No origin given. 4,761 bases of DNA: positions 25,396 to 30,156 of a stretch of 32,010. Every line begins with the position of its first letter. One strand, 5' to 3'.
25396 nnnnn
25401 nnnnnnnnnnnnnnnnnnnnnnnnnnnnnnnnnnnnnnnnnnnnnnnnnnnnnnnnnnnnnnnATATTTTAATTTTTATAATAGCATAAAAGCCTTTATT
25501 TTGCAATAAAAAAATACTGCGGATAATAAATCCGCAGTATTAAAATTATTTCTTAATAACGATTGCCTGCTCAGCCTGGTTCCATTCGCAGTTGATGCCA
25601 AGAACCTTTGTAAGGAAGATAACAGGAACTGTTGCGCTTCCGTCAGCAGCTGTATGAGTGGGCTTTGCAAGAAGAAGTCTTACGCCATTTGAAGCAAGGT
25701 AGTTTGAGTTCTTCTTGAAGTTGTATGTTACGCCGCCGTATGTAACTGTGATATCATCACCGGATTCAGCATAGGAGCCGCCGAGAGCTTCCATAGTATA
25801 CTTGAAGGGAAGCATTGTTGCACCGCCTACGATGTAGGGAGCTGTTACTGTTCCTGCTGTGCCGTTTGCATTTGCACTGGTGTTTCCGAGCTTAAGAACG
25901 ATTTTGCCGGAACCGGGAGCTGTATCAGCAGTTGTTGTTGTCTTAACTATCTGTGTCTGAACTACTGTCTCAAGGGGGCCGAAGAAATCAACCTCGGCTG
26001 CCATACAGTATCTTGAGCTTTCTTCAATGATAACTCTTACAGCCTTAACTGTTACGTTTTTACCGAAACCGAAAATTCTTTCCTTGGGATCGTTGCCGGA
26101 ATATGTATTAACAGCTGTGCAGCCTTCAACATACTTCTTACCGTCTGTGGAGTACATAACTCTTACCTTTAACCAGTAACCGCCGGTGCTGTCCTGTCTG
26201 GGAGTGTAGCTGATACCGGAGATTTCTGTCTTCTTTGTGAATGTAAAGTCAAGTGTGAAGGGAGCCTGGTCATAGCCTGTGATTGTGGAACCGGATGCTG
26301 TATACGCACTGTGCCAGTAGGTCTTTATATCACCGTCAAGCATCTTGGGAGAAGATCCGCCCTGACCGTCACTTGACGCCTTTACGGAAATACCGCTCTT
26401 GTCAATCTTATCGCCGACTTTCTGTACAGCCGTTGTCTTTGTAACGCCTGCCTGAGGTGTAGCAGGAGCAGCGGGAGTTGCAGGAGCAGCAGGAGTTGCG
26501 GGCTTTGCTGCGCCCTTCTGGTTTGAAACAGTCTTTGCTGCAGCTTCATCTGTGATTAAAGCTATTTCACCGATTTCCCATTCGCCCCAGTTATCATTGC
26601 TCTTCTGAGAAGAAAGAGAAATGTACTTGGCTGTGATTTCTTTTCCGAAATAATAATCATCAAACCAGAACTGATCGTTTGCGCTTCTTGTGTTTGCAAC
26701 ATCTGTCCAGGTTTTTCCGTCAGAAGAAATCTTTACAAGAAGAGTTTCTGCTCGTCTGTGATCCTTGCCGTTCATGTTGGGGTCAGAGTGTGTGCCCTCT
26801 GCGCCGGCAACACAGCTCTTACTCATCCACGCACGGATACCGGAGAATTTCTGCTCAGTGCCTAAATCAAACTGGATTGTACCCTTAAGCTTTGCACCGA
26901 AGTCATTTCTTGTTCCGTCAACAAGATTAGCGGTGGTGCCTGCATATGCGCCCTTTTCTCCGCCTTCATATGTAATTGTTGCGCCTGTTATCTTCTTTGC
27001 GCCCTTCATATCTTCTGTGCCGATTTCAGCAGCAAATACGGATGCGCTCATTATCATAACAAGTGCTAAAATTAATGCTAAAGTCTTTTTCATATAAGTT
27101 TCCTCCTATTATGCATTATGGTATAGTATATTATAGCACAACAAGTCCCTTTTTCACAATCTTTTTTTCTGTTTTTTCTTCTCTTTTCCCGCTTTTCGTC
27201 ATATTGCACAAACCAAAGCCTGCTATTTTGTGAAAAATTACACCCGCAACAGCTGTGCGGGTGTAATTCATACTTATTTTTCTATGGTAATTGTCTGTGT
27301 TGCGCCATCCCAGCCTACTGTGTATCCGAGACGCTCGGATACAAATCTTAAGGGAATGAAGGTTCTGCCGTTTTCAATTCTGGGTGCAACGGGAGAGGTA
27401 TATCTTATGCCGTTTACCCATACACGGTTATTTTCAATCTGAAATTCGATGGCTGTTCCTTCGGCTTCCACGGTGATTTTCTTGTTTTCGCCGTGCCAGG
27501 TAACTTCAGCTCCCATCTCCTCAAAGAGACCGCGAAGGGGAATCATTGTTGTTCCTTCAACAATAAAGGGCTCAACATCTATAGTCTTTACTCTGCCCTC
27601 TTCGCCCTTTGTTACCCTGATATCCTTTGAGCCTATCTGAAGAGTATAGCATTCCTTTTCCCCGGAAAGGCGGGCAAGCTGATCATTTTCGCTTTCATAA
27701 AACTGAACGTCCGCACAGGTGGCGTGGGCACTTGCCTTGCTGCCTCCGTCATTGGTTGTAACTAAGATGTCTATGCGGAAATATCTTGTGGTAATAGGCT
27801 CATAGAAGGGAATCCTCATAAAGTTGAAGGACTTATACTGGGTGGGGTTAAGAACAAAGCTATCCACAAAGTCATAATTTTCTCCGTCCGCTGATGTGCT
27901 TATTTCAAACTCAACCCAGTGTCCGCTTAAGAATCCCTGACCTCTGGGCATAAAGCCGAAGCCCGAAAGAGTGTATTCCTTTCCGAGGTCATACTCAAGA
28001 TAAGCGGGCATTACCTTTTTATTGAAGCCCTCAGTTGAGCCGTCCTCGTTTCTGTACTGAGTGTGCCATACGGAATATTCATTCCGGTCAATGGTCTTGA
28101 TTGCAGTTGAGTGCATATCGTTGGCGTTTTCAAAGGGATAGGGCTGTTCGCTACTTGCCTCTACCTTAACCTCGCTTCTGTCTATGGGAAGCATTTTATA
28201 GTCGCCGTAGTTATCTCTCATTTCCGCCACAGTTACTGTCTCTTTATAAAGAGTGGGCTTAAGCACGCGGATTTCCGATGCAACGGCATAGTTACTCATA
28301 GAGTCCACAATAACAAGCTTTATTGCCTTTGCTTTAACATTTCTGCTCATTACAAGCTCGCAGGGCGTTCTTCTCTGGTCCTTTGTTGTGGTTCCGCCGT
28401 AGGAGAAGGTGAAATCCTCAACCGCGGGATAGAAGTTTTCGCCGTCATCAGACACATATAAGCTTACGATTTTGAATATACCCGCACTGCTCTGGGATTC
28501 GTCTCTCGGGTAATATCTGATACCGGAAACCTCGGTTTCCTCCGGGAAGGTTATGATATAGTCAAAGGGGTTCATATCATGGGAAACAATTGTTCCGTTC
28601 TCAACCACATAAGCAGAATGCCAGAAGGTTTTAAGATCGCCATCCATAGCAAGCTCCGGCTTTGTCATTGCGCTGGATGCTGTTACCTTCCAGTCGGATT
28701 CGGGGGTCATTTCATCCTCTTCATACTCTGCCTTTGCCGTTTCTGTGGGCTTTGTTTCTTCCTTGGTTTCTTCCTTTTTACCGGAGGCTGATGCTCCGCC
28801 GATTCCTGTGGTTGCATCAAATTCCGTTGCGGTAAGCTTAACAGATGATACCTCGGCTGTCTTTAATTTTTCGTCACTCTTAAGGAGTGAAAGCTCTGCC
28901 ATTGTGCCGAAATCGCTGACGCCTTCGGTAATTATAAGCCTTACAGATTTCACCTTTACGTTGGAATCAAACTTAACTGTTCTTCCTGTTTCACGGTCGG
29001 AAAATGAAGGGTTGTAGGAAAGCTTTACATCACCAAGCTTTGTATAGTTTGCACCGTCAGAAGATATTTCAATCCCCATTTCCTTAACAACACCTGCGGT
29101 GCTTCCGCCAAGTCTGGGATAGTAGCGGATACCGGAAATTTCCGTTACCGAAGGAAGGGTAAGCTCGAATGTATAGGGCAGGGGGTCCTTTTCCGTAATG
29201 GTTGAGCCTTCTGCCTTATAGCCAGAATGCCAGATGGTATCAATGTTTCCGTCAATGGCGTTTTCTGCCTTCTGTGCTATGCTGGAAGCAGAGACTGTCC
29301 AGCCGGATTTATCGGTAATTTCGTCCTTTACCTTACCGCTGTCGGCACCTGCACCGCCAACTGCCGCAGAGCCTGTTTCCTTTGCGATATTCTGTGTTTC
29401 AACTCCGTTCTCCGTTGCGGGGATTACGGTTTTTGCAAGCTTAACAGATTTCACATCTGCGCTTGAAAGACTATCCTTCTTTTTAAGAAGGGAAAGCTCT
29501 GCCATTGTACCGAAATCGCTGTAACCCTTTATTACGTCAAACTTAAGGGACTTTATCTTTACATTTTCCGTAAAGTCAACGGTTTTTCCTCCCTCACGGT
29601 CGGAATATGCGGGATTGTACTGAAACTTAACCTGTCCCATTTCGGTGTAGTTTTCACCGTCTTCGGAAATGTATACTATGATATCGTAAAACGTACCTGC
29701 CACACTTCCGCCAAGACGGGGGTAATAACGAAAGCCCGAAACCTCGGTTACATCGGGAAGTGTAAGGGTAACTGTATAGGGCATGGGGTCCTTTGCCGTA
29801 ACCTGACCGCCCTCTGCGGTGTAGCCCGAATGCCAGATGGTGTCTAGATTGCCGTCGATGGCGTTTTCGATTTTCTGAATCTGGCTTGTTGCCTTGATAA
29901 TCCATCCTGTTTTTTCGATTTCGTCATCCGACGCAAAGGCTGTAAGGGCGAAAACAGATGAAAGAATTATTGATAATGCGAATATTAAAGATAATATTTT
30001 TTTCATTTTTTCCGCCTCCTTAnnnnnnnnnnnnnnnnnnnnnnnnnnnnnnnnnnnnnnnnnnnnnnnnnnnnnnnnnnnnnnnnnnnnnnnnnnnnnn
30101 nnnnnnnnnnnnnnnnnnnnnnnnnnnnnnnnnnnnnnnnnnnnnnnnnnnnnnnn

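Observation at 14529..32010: A two-gene cassette (unassigned glycosidase-like protein followed by a 4x-discoidin protein) occurs twice, flanking housekeeping genes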

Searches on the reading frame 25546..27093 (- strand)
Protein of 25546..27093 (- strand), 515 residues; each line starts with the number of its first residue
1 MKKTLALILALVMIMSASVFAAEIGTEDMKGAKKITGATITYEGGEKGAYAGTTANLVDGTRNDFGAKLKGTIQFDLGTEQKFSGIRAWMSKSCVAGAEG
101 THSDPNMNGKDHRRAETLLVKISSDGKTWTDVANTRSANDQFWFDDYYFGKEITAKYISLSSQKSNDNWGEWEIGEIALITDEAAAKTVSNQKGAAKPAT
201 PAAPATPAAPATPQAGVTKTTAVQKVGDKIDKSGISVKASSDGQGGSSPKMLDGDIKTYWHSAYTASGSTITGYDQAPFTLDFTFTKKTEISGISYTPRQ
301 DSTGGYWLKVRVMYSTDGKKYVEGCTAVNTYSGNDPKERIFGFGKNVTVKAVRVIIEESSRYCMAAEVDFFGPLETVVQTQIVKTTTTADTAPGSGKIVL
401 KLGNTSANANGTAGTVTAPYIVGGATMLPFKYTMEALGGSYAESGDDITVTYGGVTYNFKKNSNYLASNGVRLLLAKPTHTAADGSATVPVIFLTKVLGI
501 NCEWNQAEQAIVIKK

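Call 8: search_protein_families(library=pfam, proteins=[window:25546-27093:-], max_evalue=0.01)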
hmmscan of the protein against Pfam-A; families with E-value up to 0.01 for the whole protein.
window:25546-27093:- (515 aa): 3 families
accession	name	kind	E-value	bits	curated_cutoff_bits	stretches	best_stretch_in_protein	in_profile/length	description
PF00754.31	F5_F8_type_C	-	3.7e-24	85.7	28.2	2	237-368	2-127/127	F5/8 type C domain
PF07833.16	Cu_amine_oxidN1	-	2e-13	50.6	24.2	1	417-513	11-108/108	Copper amine oxidase N-terminal domain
PF22633.2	F5_F8_type_C_2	-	6.9e-12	46.3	27.8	2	251-354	2-91/91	NedA-like, galactose-binding domain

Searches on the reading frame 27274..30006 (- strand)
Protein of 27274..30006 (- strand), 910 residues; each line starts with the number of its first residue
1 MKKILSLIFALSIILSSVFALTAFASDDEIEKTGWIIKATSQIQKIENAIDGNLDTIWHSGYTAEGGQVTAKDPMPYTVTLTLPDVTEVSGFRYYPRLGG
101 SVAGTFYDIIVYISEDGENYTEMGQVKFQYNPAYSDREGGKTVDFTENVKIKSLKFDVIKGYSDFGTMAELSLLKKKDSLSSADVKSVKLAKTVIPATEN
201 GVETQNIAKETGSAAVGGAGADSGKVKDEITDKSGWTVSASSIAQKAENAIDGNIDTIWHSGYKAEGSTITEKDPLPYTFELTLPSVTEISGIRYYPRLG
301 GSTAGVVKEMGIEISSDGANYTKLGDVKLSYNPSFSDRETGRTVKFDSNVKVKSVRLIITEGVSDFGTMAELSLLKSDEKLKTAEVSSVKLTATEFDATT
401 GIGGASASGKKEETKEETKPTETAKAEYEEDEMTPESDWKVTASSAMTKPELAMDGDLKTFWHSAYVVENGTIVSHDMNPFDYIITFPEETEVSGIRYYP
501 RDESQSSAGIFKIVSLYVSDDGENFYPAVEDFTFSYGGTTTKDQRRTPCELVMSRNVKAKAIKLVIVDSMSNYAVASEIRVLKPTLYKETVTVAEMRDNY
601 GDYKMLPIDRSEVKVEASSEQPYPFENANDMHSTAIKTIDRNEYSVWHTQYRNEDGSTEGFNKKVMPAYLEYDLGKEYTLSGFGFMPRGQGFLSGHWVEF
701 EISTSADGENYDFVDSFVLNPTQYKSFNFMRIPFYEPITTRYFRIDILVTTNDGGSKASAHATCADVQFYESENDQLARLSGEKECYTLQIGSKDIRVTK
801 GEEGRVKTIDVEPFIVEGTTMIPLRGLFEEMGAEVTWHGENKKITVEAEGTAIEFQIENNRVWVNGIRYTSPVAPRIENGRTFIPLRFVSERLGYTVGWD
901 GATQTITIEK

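Call 8: search_protein_families(library=pfam, proteins=[window:27274-30006:-], max_evalue=0.01)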
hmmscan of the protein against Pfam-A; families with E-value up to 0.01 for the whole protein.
window:27274-30006:- (910 aa): 5 families
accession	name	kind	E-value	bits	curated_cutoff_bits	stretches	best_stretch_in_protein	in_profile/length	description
PF00754.31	F5_F8_type_C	-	5.6e-58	195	28.2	4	240-372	4-127/127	F5/8 type C domain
PF07833.16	Cu_amine_oxidN1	-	4.6e-35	120.3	24.2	1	804-908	4-108/108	Copper amine oxidase N-terminal domain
PF22633.2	F5_F8_type_C_2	-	1.5e-22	80.5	27.8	3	249-357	1-91/91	NedA-like, galactose-binding domain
PF24607.1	CBM_AftD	-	1.3e-08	35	27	0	49-97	22-64/149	Arabinofuranosyltransferase D, third carbohydrate binding module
PF20098.4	DUF6488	-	0.001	19.4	27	1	1-82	1-84/110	Family of unknown function (DUF6488)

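Call 12: search_protein_families(library=ncbifam, proteins=[window:27274-30006:-], max_evalue=0.01)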
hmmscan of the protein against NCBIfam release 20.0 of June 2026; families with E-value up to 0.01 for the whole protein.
window:27274-30006:- (910 aa): 1 family
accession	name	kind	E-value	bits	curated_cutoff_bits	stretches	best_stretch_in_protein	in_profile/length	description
NF047619.1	NADase_discoid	domain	1.3e-05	25.3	38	0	241-267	9-35/130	NADase-type glycan-binding domain-containing protein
